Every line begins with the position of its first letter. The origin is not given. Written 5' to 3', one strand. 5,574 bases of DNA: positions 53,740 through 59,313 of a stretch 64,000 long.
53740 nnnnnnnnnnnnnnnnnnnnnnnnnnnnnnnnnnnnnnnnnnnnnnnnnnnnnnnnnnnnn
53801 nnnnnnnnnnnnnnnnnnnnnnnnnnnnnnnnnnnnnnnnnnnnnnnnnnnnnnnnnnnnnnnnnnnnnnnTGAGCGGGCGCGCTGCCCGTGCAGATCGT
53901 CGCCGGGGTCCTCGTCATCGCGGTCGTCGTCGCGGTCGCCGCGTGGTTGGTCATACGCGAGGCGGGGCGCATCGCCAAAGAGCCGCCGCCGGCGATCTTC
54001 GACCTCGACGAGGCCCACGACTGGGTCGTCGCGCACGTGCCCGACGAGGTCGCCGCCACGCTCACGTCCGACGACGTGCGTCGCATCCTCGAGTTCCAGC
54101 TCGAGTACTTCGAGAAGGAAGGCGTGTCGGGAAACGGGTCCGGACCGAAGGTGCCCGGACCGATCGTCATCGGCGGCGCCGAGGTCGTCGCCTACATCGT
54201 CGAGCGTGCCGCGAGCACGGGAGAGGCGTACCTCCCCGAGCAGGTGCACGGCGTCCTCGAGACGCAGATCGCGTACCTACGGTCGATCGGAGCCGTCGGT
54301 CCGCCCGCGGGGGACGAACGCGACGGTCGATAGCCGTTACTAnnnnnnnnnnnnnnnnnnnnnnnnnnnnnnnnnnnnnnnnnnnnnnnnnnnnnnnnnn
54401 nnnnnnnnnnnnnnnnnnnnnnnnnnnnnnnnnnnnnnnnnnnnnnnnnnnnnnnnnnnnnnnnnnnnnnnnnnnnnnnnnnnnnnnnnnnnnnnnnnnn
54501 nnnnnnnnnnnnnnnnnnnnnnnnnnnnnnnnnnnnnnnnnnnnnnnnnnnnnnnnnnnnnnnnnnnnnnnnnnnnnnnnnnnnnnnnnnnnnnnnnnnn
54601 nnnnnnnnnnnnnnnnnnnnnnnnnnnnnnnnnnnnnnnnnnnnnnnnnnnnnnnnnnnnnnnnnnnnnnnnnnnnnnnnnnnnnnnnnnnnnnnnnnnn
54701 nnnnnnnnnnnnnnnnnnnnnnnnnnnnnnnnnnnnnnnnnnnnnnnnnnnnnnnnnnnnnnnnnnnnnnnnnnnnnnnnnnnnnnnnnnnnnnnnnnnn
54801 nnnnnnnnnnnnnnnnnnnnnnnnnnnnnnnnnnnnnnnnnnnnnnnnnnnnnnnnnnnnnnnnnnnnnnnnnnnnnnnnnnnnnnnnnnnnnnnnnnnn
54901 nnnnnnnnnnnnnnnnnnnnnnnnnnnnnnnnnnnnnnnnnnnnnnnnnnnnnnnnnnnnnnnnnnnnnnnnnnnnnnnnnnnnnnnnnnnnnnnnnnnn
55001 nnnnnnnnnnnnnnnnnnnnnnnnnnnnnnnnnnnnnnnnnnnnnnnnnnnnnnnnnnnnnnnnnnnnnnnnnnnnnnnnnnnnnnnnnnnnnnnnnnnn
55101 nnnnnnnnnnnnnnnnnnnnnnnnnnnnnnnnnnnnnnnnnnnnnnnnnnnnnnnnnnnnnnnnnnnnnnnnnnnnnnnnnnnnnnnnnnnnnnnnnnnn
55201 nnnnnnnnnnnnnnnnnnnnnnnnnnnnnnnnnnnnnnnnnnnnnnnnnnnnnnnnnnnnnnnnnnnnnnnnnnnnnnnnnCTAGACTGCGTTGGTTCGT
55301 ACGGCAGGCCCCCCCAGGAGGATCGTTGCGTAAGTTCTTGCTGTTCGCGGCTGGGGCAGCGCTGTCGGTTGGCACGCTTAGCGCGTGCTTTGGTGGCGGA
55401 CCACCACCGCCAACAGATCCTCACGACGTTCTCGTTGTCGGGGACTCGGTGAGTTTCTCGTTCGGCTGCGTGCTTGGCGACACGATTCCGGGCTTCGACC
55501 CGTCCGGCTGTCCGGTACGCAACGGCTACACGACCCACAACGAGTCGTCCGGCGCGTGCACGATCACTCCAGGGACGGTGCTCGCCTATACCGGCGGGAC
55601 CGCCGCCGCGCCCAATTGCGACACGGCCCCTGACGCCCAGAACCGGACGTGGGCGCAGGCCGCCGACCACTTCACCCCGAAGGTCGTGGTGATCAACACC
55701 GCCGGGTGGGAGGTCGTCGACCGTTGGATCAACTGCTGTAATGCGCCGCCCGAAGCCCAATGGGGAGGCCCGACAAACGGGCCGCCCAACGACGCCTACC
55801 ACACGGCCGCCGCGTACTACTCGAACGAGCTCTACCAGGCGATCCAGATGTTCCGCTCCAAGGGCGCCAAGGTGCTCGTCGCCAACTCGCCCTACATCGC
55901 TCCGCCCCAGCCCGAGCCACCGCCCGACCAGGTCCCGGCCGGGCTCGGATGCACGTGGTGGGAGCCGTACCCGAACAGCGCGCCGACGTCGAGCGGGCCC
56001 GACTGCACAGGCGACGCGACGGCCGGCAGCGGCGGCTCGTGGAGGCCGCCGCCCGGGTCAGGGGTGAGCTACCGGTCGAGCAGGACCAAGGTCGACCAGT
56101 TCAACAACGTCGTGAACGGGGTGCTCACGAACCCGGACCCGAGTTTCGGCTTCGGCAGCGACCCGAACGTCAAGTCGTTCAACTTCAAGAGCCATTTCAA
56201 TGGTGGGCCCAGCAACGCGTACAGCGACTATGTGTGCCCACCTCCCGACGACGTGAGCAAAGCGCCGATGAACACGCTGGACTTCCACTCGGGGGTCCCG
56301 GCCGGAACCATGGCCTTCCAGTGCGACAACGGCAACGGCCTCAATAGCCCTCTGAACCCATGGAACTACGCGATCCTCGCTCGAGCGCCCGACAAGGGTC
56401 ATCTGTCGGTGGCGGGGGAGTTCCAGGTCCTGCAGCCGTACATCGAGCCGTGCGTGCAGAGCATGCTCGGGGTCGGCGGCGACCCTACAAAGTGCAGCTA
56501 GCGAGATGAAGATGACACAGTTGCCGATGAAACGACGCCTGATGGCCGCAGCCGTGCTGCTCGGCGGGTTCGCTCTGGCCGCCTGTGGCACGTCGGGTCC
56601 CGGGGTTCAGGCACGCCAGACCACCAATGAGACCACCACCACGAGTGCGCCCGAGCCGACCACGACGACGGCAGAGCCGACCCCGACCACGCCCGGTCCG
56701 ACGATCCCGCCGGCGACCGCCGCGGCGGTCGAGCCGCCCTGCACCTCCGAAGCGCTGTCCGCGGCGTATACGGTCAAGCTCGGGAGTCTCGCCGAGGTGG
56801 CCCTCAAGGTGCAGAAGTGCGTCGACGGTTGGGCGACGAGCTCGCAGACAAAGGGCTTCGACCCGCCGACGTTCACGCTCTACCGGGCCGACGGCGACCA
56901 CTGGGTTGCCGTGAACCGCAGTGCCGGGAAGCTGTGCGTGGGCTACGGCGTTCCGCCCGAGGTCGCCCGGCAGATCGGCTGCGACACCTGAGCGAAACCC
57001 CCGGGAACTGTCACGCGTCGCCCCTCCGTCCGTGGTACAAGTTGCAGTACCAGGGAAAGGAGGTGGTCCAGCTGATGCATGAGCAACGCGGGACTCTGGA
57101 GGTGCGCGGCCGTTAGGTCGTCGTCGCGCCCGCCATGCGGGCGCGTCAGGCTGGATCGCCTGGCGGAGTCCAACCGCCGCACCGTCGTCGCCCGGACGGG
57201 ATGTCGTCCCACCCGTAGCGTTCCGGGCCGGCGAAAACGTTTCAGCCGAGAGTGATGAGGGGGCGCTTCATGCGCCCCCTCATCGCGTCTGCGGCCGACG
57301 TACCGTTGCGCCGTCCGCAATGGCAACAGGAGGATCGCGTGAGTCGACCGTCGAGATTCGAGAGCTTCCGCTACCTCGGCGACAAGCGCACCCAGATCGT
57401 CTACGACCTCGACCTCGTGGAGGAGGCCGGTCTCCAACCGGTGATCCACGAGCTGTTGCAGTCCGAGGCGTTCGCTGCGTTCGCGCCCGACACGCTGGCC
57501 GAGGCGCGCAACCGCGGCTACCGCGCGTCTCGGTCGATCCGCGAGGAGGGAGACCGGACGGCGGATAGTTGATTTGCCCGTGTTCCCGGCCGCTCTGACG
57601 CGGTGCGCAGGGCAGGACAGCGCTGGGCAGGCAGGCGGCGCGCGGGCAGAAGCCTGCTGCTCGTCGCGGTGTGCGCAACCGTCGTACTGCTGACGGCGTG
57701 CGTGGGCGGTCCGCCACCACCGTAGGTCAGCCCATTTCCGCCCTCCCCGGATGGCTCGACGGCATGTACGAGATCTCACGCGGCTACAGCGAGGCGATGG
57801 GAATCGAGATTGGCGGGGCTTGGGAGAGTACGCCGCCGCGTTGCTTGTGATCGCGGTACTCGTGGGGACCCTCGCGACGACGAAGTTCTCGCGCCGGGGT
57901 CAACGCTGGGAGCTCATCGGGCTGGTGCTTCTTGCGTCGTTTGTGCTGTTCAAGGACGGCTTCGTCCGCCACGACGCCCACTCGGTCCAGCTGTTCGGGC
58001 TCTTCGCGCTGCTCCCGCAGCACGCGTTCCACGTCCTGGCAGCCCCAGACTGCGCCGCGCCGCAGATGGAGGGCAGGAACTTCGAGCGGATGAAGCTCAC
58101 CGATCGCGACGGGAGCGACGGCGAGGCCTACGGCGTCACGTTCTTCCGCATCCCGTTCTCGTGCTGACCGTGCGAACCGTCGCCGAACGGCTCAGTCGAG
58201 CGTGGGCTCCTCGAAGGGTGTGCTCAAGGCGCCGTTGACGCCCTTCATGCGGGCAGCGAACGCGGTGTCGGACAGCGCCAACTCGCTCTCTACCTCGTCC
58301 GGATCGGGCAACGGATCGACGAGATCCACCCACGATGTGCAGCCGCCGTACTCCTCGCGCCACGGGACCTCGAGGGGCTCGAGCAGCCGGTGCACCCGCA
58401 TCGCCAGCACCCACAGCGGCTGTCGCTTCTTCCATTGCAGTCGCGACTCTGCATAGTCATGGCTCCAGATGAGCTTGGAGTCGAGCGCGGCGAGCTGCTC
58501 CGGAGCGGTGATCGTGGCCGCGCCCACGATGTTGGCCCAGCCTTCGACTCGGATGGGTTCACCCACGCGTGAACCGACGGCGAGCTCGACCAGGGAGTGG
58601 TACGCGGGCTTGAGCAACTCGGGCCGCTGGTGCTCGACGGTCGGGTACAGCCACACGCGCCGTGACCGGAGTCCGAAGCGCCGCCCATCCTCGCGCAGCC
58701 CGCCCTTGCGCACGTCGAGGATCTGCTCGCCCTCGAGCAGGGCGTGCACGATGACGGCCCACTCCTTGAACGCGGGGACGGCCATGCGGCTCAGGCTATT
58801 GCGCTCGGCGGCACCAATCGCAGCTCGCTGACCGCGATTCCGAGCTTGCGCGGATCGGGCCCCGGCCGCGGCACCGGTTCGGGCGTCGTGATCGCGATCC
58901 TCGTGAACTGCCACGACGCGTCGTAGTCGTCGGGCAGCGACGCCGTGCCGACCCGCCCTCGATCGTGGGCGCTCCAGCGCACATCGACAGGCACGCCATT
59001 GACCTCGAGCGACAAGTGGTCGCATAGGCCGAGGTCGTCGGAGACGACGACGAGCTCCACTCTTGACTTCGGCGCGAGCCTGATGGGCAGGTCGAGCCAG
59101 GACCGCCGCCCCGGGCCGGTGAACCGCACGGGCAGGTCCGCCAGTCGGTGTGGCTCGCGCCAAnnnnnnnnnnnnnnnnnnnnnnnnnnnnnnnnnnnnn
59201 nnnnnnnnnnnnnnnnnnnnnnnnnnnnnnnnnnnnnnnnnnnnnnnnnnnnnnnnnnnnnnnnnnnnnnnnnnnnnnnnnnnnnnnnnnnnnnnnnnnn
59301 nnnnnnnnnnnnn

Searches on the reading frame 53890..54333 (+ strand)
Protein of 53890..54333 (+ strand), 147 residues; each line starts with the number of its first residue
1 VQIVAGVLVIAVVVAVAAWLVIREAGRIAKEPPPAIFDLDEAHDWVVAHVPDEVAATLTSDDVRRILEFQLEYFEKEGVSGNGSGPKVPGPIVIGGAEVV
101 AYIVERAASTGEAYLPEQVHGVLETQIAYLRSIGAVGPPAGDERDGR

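Call 9: search_protein_families(library=pfam, proteins=[window:53890-54333:+], max_evalue=0.001)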
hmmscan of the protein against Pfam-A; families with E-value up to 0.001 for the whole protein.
window:53890-54333:+ (147 aa): 0 families

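Call 31: search_protein_families(library=pfam, proteins=[window:53890-54333:+], max_evalue=0.01)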
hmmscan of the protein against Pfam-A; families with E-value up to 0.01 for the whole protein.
window:53890-54333:+ (147 aa): 0 families
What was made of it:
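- Tried and rejected: Small ORFs with no family hit (53890-54333, 56607-56876, 57252-57572, 57751-58167) were tested as hidden regulators and gave nothing (call 31).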

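Call 63: search_protein_families(library=ncbifam, proteins=[window:53890-54333:+], max_evalue=0.00001)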
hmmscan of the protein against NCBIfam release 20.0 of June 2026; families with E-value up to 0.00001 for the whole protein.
window:53890-54333:+ (147 aa): 0 families

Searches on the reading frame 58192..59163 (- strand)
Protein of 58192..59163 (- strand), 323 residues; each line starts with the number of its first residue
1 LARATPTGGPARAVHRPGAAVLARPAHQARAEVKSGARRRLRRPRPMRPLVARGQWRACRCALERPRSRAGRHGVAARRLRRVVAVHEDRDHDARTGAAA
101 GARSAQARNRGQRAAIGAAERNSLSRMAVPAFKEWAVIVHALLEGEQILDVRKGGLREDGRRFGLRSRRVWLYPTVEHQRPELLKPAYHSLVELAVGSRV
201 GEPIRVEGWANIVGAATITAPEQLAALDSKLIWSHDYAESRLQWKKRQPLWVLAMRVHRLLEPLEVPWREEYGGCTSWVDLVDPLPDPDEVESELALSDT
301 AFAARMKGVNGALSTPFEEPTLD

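Call 13: search_protein_families(library=pfam, proteins=[window:58192-59163:-], max_evalue=0.0001)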
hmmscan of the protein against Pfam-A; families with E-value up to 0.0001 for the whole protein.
window:58192-59163:- (323 aa): 1 family
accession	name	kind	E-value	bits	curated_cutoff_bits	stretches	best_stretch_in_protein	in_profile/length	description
PF08819.17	DUF1802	-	6.5e-51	173.1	25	1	131-306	1-172/174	Domain of unknown function (DUF1802)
